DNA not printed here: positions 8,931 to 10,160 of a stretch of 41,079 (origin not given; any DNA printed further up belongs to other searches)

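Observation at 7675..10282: Stand-alone cas1 with no cas2, no array and no polymerase, wedged between an arginine-deiminase-like gene and an acylphosphatase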

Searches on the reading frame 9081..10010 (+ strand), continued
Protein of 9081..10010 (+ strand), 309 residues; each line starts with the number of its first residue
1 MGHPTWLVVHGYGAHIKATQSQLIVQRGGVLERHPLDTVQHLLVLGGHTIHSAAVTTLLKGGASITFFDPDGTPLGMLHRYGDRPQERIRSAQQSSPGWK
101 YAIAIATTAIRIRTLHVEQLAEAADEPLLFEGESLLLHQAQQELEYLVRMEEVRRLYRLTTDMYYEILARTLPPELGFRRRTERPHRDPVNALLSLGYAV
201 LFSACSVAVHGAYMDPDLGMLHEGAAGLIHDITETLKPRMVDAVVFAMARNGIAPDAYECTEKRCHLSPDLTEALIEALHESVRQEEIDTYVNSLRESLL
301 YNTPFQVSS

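Call 20: find_related_loci(query=A1, collection=genome_contigs, flank=10000)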
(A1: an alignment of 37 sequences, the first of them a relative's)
Query A1 (309 aa) in genome_contigs; peptide patterns used: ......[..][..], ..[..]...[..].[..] (x = any residue, [..] = any of these).
600 stretches matched a pattern (row limit reached: there are more); 564 encode a relative of the query (tblastn E <= 1e-3); the best 80 are kept; 80 distinct loci.
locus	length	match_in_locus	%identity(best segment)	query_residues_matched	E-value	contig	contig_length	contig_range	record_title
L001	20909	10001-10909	54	6-308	2e-109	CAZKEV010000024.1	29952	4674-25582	MAG TPA_asm: uncultured Methanomicrobiales archaeon isolate binchicken_co376_199 genome assembly, contig: NODE_1252_leng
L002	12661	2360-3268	53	6-308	2e-106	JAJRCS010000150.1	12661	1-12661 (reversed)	MAG: Methanomicrobiales archaeon isolate OWC_0070 OWC_0070_k121_7102239, whole genome shotgun sequence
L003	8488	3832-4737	53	6-307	9e-106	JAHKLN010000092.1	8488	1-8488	MAG: Methanomicrobiaceae archaeon isolate MAG 284 R1_Bin_00304_1_000000000085, whole genome shotgun sequence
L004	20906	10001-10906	53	6-307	1e-104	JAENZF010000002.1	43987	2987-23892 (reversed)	MAG: Methanobacteriota archaeon isolate BL5_bin.18 BL5_bin18_NODE_239_length_43987_cov_40.501662, whole genome shotgun s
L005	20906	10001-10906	53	6-307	1e-104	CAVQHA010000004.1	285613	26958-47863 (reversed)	MAG: uncultured Methanomicrobiales archaeon isolate MFD04492.bin.2.72 genome assembly, contig: contig_24425, whole genom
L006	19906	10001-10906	48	6-307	4e-103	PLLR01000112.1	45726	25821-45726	MAG: Methanoregula sp. isolate fen_80 73.20120800_E3X.20_contig_2003, whole genome shotgun sequence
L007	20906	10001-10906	53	6-307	7e-103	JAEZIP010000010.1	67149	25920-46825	MAG: Methanobacteriota archaeon isolate OH_CDB_191 k127_1702929, whole genome shotgun sequence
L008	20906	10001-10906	53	6-307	5e-103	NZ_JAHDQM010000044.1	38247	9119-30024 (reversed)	MAG: Methanoculleus sp. isolate SM3-B2 k141_22129, whole genome shotgun sequence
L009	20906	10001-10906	52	6-307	4e-102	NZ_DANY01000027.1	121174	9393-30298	MAG: Methanoculleus sp. UBA303 UBA303_contig_295, whole genome shotgun sequence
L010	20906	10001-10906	52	6-307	3e-102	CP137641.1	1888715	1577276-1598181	Methanoculleus palmolei strain DSM 4273 chromosome, complete genome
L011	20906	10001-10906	52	6-307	2e-101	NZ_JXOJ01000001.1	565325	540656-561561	Methanoculleus sediminis strain S3Fa S3Fa_contig_1, whole genome shotgun sequence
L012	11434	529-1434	52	6-307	1e-100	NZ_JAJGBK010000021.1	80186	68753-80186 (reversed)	MAG: Methanoculleus sp. isolate NL_3.1 k141_5256, whole genome shotgun sequence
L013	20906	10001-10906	47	6-307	1e-100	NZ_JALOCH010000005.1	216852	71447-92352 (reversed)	MAG: Methanoregula sp. isolate SO_2017_LW4 bin 75 scaffold_175_c1_LW137-91_2017, whole genome shotgun sequence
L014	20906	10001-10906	47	6-307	8e-101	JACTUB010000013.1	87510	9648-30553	MAG: Methanoregulaceae archaeon isolate SPRUCE.2016.20.metabat2.79 SPRUCE.2016.20_scaffold_212, whole genome shotgun seq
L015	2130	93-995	52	6-306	2e-105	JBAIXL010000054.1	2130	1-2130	MAG: Methanolinea tarda isolate bin_209 c_000002198191, whole genome shotgun sequence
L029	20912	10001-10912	49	5-308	5e-96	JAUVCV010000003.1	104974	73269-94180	MAG: Methanogenium sp. isolate CSMAG_280 CSMAG_280_k141_1176145_length_104974_cov_11.7829, whole genome shotgun sequence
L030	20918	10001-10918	46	3-308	1e-95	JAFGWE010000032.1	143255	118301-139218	MAG: Methanomicrobiaceae archaeon isolate ZodW_Metabat.227 k87_11520393, whole genome shotgun sequence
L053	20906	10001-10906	47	6-307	1e-88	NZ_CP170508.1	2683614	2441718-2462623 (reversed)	Methanosphaerula subterraneus strain EG chromosome, complete genome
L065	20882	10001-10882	46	6-299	2e-80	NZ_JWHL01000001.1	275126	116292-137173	Methanocalculus chunghsingensis strain K1F9705b K1F9705b_contig9, whole genome shotgun sequence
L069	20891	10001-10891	43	6-307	1e-71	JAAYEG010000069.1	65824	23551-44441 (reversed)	MAG: Methanospirillum sp. isolate AS06rmzACSIP_74 637267_AS06, whole genome shotgun sequence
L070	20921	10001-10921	45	2-307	5e-84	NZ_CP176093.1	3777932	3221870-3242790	Methanospirillum lacunae strain Ki8-1 chromosome, complete genome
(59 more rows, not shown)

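Call 23: search_protein_representatives(protein=window:9081-10010:+)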
Query: 309 residues. Proteins with E-value up to 0.001 (for the whole library): 4188; up to 1e-10: 593; up to 1e-30: 23. The best 150 are listed.
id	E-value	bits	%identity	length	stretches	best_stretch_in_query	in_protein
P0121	3.3e-88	312.3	47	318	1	5-306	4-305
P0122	2.0e-80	286.7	44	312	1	3-307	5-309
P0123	3.0e-80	286.1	43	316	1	5-303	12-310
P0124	3.2e-80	286.0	45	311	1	5-307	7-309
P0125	6.1e-78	278.6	44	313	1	5-299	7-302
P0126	8.5e-69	248.5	40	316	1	4-306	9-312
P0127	1.5e-67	244.4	45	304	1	5-296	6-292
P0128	8.5e-63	228.8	41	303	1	5-299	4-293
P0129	5.7e-62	226.1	40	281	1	35-296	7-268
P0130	6.6e-62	225.9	55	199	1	128-307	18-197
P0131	2.3e-59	217.6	47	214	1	5-208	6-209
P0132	8.7e-59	215.7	35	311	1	5-307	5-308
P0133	1.1e-50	189.1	44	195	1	117-308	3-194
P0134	1.2e-48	182.4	36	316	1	5-294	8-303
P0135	6.6e-47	176.7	41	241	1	76-307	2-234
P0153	9.3e-20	87.5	32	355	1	7-253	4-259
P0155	1.3e-19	87.0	29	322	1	9-296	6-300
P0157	2.9e-19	85.9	31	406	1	7-252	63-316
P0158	4.3e-19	85.3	36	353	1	29-259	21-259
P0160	5.4e-19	85.0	33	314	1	13-277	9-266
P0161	6.9e-19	84.7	27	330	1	8-283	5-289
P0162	1.0e-18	84.2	34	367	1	12-260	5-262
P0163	1.0e-18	84.1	30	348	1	11-285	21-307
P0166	3.9e-18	82.2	29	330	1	11-306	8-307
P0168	6.1e-18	81.6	28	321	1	7-285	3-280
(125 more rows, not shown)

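Call 33: search_protein_families(library=padloc, proteins=[window:9081-10010:+], max_evalue=0.001)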
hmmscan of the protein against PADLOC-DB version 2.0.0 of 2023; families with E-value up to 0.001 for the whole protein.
window:9081-10010:+ (309 aa): 31 families (the best 25 are shown)
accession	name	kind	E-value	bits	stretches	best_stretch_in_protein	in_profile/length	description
PDLC01608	Cas1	-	5.5e-44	148.7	1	7-280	1-275/276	"CAS-I,CAS-II,CAS-III,CAS-IV,CAS-V,CAS-VI; acquisition_1"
PDLC01248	Cas1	-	8.2e-43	144.9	1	7-295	3-272/289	"CAS-I,CAS-II,CAS-III,CAS-IV,CAS-V,CAS-VI; acquisition_1"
PDLC00927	Cas1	-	5e-37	125.8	1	7-286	2-292/327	CRISPR-associated endonuclease Cas1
PDLC01249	Cas1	-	1.4e-35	121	1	7-253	1-240/246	"CAS-I,CAS-II,CAS-III,CAS-IV,CAS-V,CAS-VI; acquisition_1"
PDLC01449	Cas1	-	3.4e-34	116.4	1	7-289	4-257/285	"CAS-I,CAS-II,CAS-III,CAS-IV,CAS-V,CAS-VI; acquisition_1"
PDLC00928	Cas1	-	3.9e-34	116.1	1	9-291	5-290/315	Cas1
PDLC02025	Cas1d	-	2.7e-28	97.4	1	14-286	11-277/316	-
PDLC01740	Cas1_IIIa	-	3.6e-27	94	1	13-287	9-287/331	-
PDLC02063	Cas1_IIIb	-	8.6e-26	88.6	1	6-287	312-583/617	-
PDLC01747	Cas1g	-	6.1e-25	85.8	1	7-286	200-483/523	-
PDLC02066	Cas1b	-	1.4e-22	78.5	1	7-288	3-295/322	-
PDLC01743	Cas1c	-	7.6e-22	75.9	1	9-286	10-297/337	-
PDLC01334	Cas1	-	1.1e-20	72.2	1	24-288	22-300/336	"CAS-I,CAS-II,CAS-III,CAS-IV,CAS-V,CAS-VI; acquisition_1"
PDLC00923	Cas1c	-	2.6e-20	71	1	24-289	23-304/340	"CRISPR-associated endonuclease Cas1, subtype I-C/DVULG"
PDLC01742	Cas1b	-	5.3e-19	66.8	1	16-285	13-285/326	-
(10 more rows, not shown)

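Call 40: search_protein_families(library=ncbifam, proteins=[P0153, P0155, P0157, P0158, P0160, P0161, P0162, P0163, P0166, P0168], max_evalue=1e-10)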
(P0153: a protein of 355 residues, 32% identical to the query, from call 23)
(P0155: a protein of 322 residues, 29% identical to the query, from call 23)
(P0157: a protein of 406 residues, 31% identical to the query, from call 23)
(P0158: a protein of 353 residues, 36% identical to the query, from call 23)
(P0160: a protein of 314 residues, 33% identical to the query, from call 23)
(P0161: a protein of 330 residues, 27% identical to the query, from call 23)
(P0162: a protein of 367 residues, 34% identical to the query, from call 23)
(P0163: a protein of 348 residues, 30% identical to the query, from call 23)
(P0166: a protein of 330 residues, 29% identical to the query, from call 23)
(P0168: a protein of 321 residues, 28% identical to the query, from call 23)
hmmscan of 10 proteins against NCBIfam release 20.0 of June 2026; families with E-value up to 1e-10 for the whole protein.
P0153 (355 aa): 8 families
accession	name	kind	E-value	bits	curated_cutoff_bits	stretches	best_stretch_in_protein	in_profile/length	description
NF049935.1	cas4g_cas1g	exception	4.9e-80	269.5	560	1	4-268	217-482/546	CRISPR-associated endonuclease Cas4g/Cas1g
TIGR00287.1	cas1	equivalog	1.6e-71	241.1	71.7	1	4-274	2-273/327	CRISPR-associated endonuclease Cas1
TIGR04093.1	cas1_CYANO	exception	2.2e-71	240.6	385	1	6-266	6-268/334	type I-D CRISPR-associated endonuclease Cas1d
TIGR03640.1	cas1_DVULG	exception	2.8e-70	237.2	385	1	5-272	7-280/340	type I-C CRISPR-associated endonuclease Cas1c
TIGR03983.1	cas1_MYXAN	equivalog_domain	1.2e-48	165.8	358.05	1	6-264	16-279/347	type I-MYXAN CRISPR-associated endonuclease Cas1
TIGR03641.1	cas1_HMARI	exception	4.7e-38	131.3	304.1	1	6-267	5-259/324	type I-B CRISPR-associated endonuclease Cas1b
TIGR04329.1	cas1_PREFRAN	exception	2e-20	73.1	300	1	8-265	13-261/317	type V CRISPR-associated endonuclease Cas1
TIGR03639.1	cas1_NMENI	exception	1.3e-16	60.7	120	1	9-254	8-233/278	type II CRISPR-associated endonuclease Cas1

P0155 (322 aa): 7 families
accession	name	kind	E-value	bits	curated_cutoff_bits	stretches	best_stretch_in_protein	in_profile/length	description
NF049935.1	cas4g_cas1g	exception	9.5e-79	265.3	560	1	3-289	216-504/546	CRISPR-associated endonuclease Cas4g/Cas1g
TIGR04093.1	cas1_CYANO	exception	6.7e-76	255.4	385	1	3-290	2-293/334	type I-D CRISPR-associated endonuclease Cas1d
TIGR00287.1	cas1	equivalog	2e-72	244.1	71.7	1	4-318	2-327/327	CRISPR-associated endonuclease Cas1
TIGR03640.1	cas1_DVULG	exception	4.5e-69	233.2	385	1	3-289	5-299/340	type I-C CRISPR-associated endonuclease Cas1c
TIGR03983.1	cas1_MYXAN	equivalog_domain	3.6e-42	144.5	358.05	1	3-297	13-310/347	type I-MYXAN CRISPR-associated endonuclease Cas1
TIGR03641.1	cas1_HMARI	exception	4.6e-40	137.9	304.1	1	5-289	4-282/324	type I-B CRISPR-associated endonuclease Cas1b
TIGR04329.1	cas1_PREFRAN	exception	3.9e-28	98.4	300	1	28-266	35-264/317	type V CRISPR-associated endonuclease Cas1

P0157 (406 aa): 9 families
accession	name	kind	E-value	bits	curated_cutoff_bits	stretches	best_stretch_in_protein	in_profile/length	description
TIGR00287.1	cas1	equivalog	1.4e-73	247.8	71.7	1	62-379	1-319/327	CRISPR-associated endonuclease Cas1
NF049935.1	cas4g_cas1g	exception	9.7e-72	242.1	560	1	57-369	211-523/546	CRISPR-associated endonuclease Cas4g/Cas1g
TIGR04093.1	cas1_CYANO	exception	1e-71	241.6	385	1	61-377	1-319/334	type I-D CRISPR-associated endonuclease Cas1d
TIGR03640.1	cas1_DVULG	exception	4.1e-71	239.9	385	1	61-348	4-297/340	type I-C CRISPR-associated endonuclease Cas1c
TIGR03983.1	cas1_MYXAN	equivalog_domain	2.5e-46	158.2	358.05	1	59-368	10-323/347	type I-MYXAN CRISPR-associated endonuclease Cas1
TIGR03641.1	cas1_HMARI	exception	1.3e-41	143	304.1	1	62-377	2-309/324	type I-B CRISPR-associated endonuclease Cas1b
TIGR04329.1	cas1_PREFRAN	exception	1.7e-25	89.8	300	1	68-324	14-261/317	type V CRISPR-associated endonuclease Cas1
TIGR03639.1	cas1_NMENI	exception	2e-18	66.7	120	1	71-306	11-227/278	type II CRISPR-associated endonuclease Cas1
TIGR03638.1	cas1_ECOLI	exception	7.6e-17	61.4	215.6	0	200-311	120-230/269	type I-E CRISPR-associated endonuclease Cas1e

P0158 (353 aa): 8 families
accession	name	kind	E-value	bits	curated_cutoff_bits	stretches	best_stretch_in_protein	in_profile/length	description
NF049935.1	cas4g_cas1g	exception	3.6e-77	260.1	560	1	2-261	221-481/546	CRISPR-associated endonuclease Cas4g/Cas1g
TIGR03640.1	cas1_DVULG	exception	4.2e-76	256.3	385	1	2-260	10-274/340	type I-C CRISPR-associated endonuclease Cas1c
TIGR00287.1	cas1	equivalog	1.1e-75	254.8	71.7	1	2-261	6-267/327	CRISPR-associated endonuclease Cas1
TIGR04093.1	cas1_CYANO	exception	1.4e-74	251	385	1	18-261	27-269/334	type I-D CRISPR-associated endonuclease Cas1d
TIGR03983.1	cas1_MYXAN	equivalog_domain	9.1e-46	156.4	358.05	1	2-258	18-279/347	type I-MYXAN CRISPR-associated endonuclease Cas1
TIGR03641.1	cas1_HMARI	exception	1.3e-40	139.7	304.1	1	26-260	29-258/324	type I-B CRISPR-associated endonuclease Cas1b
TIGR04329.1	cas1_PREFRAN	exception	5.2e-23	81.6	300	1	20-259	33-261/317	type V CRISPR-associated endonuclease Cas1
TIGR03639.1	cas1_NMENI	exception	9.3e-19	67.8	120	1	40-247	45-232/278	type II CRISPR-associated endonuclease Cas1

P0160 (314 aa): 8 families
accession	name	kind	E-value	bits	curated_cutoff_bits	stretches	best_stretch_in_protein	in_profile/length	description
NF049935.1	cas4g_cas1g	exception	1.3e-70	238.5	560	1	2-310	216-543/546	CRISPR-associated endonuclease Cas4g/Cas1g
TIGR00287.1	cas1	equivalog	4.2e-66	223.3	71.7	1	3-307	2-325/327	CRISPR-associated endonuclease Cas1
TIGR04093.1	cas1_CYANO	exception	3.3e-58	197.2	385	1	3-313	3-334/334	type I-D CRISPR-associated endonuclease Cas1d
TIGR03640.1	cas1_DVULG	exception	1e-52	179.4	385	1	3-310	6-338/340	type I-C CRISPR-associated endonuclease Cas1c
TIGR03641.1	cas1_HMARI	exception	5e-44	150.9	304.1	1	4-312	4-322/324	type I-B CRISPR-associated endonuclease Cas1b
TIGR03983.1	cas1_MYXAN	equivalog_domain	8.7e-41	140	358.05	1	125-294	151-327/347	type I-MYXAN CRISPR-associated endonuclease Cas1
TIGR04329.1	cas1_PREFRAN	exception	5.1e-16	58.7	300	1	125-267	142-280/317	type V CRISPR-associated endonuclease Cas1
TIGR03639.1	cas1_NMENI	exception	1.3e-15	57.5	120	1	141-237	145-233/278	type II CRISPR-associated endonuclease Cas1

P0161 (330 aa): 8 families
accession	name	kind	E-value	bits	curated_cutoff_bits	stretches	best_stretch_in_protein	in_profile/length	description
NF049935.1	cas4g_cas1g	exception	3.8e-78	263.3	560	1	3-314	216-529/546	CRISPR-associated endonuclease Cas4g/Cas1g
TIGR00287.1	cas1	equivalog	4.8e-72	242.8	71.7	1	4-318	2-319/327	CRISPR-associated endonuclease Cas1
TIGR04093.1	cas1_CYANO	exception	1.7e-68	231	385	1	3-320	2-323/334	type I-D CRISPR-associated endonuclease Cas1d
TIGR03640.1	cas1_DVULG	exception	4.4e-64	216.8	385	1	3-299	5-308/340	type I-C CRISPR-associated endonuclease Cas1c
TIGR03983.1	cas1_MYXAN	equivalog_domain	2.8e-51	174.5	358.05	1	3-294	13-309/347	type I-MYXAN CRISPR-associated endonuclease Cas1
TIGR03641.1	cas1_HMARI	exception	1.4e-47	162.6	304.1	1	34-325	31-318/324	type I-B CRISPR-associated endonuclease Cas1b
TIGR04329.1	cas1_PREFRAN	exception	2.2e-24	86.2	300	1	97-288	101-284/317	type V CRISPR-associated endonuclease Cas1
TIGR03639.1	cas1_NMENI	exception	1.7e-17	63.7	120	1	30-282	28-259/278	type II CRISPR-associated endonuclease Cas1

P0162 (367 aa): 9 families
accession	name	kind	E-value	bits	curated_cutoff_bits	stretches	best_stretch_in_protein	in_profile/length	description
NF049935.1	cas4g_cas1g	exception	1.7e-77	261.2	560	1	3-262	220-480/546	CRISPR-associated endonuclease Cas4g/Cas1g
TIGR04093.1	cas1_CYANO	exception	6.9e-74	248.8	385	1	13-261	16-267/334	type I-D CRISPR-associated endonuclease Cas1d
TIGR00287.1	cas1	equivalog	3e-73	246.7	71.7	1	3-262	5-266/327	CRISPR-associated endonuclease Cas1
TIGR03640.1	cas1_DVULG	exception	2.2e-69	234.3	385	1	5-262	11-274/340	type I-C CRISPR-associated endonuclease Cas1c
TIGR03641.1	cas1_HMARI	exception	1.7e-46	159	304.1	1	26-262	27-258/324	type I-B CRISPR-associated endonuclease Cas1b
TIGR03983.1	cas1_MYXAN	equivalog_domain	2.7e-41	141.7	358.05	1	6-270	20-288/347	type I-MYXAN CRISPR-associated endonuclease Cas1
TIGR04329.1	cas1_PREFRAN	exception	3.1e-22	79.1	300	1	23-261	34-261/317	type V CRISPR-associated endonuclease Cas1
TIGR03638.1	cas1_ECOLI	exception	1.1e-16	60.9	215.6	1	113-223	94-207/269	type I-E CRISPR-associated endonuclease Cas1e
TIGR03639.1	cas1_NMENI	exception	5.7e-14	52.1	120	1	84-254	89-236/278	type II CRISPR-associated endonuclease Cas1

P0163 (348 aa): 8 families
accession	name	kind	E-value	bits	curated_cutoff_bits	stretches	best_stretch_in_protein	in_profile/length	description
TIGR00287.1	cas1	equivalog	1.5e-85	287.2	71.7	1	16-339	1-323/327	CRISPR-associated endonuclease Cas1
TIGR04093.1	cas1_CYANO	exception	2.5e-84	283.1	385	1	16-347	2-333/334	type I-D CRISPR-associated endonuclease Cas1d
NF049935.1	cas4g_cas1g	exception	1.1e-82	278.3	560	1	15-347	215-545/546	CRISPR-associated endonuclease Cas4g/Cas1g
TIGR03640.1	cas1_DVULG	exception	1.1e-72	245.1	385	1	13-347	2-340/340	type I-C CRISPR-associated endonuclease Cas1c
TIGR03641.1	cas1_HMARI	exception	6e-52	176.9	304.1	1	16-345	2-320/324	type I-B CRISPR-associated endonuclease Cas1b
TIGR03983.1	cas1_MYXAN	equivalog_domain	3.2e-49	167.7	358.05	1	16-331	13-330/347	type I-MYXAN CRISPR-associated endonuclease Cas1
TIGR04329.1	cas1_PREFRAN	exception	3.5e-31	108.5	300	1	22-279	14-261/317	type V CRISPR-associated endonuclease Cas1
TIGR03639.1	cas1_NMENI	exception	1e-15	57.8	120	1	15-271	2-236/278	type II CRISPR-associated endonuclease Cas1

P0166 (330 aa): 8 families
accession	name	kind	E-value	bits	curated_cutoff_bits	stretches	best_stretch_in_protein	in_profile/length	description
NF049935.1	cas4g_cas1g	exception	8.1e-100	334.8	560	1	3-330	216-546/546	CRISPR-associated endonuclease Cas4g/Cas1g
TIGR04093.1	cas1_CYANO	exception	1.8e-90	303.3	385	1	3-330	2-334/334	type I-D CRISPR-associated endonuclease Cas1d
TIGR03640.1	cas1_DVULG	exception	9e-80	268.4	385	1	3-327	5-338/340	type I-C CRISPR-associated endonuclease Cas1c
TIGR00287.1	cas1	equivalog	2.8e-74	250.2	71.7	1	3-320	1-322/327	CRISPR-associated endonuclease Cas1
TIGR03983.1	cas1_MYXAN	equivalog_domain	2.6e-49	168.1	358.05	1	3-330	13-347/347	type I-MYXAN CRISPR-associated endonuclease Cas1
TIGR03641.1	cas1_HMARI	exception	1.3e-40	139.7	304.1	1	3-329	2-322/324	type I-B CRISPR-associated endonuclease Cas1b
TIGR04329.1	cas1_PREFRAN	exception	2.7e-25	89.1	300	1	18-263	23-262/317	type V CRISPR-associated endonuclease Cas1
TIGR03639.1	cas1_NMENI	exception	2.9e-16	59.6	120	1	7-256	6-237/278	type II CRISPR-associated endonuclease Cas1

P0168 (321 aa): 8 families
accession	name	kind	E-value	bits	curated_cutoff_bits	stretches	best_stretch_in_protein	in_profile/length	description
TIGR00287.1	cas1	equivalog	4.8e-68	229.6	71.7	1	2-309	1-321/327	CRISPR-associated endonuclease Cas1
NF049935.1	cas4g_cas1g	exception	2.9e-54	184.5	560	1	2-309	216-535/546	CRISPR-associated endonuclease Cas4g/Cas1g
TIGR03640.1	cas1_DVULG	exception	3.5e-53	181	385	1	2-307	5-328/340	type I-C CRISPR-associated endonuclease Cas1c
TIGR04093.1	cas1_CYANO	exception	4.2e-49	167.3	385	1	13-280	13-293/334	type I-D CRISPR-associated endonuclease Cas1d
TIGR03641.1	cas1_HMARI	exception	5.8e-32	111.3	304.1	1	11-318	10-321/324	type I-B CRISPR-associated endonuclease Cas1b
TIGR03983.1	cas1_MYXAN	equivalog_domain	9.6e-29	100.4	358.05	1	9-250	20-275/347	type I-MYXAN CRISPR-associated endonuclease Cas1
TIGR03639.1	cas1_NMENI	exception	4.9e-17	62.1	120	1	12-241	12-231/278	type II CRISPR-associated endonuclease Cas1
TIGR04329.1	cas1_PREFRAN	exception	6.3e-16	58.4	300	1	94-254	101-261/317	type V CRISPR-associated endonuclease Cas1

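Call 44: predict_structure(alignment_id=A1)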
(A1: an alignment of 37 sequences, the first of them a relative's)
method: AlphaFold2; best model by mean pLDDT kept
length: 309 residues; sequences in the alignment: 37
mean_pLDDT: 92.2   pTM: 0.91
mean pLDDT of the five models: 92.2, 91.4, 91.0, 89.9, 88.7
residues with pLDDT >= 90: 258; 70-90: 45; 50-70: 4; < 50: 2
segments of 3 or more residues with pLDDT < 50: none
pLDDT, mean of each block of 10 residues (from residue 1): 75 93 92 92 95 94 93 90 87 93 94 94 90 91 87 94 95 93 90 97 95 94 94 95 97 94 91 96 94 95 81
secondary structure, 60 per line:
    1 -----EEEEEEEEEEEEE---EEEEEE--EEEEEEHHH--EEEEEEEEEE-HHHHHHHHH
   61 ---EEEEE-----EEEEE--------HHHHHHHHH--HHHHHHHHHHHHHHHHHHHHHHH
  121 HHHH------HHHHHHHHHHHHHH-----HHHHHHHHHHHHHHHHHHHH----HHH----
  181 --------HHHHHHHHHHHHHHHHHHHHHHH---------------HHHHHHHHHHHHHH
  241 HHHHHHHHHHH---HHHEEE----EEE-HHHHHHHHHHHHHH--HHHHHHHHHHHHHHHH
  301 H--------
elements in order: E6-18 E22-27 E30-35 E41-50 H52-60 E64-68 E74-78 H87-95 H98-124 H131-144 H150-169 H189-211 H227-251 E258-260 E265-267 H269-282 H285-301
